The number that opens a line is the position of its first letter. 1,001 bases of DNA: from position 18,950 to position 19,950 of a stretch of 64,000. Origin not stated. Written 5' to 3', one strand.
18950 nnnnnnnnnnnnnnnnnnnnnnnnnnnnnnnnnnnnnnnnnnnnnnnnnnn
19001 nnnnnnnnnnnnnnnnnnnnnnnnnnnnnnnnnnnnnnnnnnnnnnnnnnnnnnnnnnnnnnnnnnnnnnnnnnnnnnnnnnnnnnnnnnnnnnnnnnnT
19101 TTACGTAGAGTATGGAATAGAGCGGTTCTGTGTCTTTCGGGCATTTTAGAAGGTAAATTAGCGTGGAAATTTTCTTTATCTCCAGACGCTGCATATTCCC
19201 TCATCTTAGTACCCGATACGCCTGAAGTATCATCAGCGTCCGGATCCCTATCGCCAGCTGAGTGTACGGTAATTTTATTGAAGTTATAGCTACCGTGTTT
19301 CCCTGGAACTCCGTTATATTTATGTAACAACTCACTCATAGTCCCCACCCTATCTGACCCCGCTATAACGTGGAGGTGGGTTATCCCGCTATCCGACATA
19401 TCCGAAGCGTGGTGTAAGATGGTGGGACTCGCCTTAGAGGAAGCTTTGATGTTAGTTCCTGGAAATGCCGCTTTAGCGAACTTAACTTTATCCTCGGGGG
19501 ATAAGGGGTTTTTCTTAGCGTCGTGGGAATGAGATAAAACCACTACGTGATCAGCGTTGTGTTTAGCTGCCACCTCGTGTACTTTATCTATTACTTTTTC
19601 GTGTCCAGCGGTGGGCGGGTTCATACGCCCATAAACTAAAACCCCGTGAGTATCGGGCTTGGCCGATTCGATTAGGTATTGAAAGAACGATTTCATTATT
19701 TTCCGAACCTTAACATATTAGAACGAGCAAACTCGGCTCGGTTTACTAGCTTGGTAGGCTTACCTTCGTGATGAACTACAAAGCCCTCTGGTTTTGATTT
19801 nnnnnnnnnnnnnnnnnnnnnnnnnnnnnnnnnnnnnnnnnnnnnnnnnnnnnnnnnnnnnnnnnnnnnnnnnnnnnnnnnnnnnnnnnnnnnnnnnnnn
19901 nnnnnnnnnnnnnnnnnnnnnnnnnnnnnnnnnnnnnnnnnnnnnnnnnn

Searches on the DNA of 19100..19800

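Call 112: search_rna_families(source=window, start=19100, end=19800, threshold=evalue, max_evalue=1)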
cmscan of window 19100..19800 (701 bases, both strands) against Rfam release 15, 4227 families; matches with E-value up to 1: 1.
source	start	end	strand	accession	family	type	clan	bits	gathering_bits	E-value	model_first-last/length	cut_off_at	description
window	19705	19800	+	RF02956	DUF2693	Gene; sRNA;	-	16.7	81.3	0.93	1-99/165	3'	DUF2693 RNA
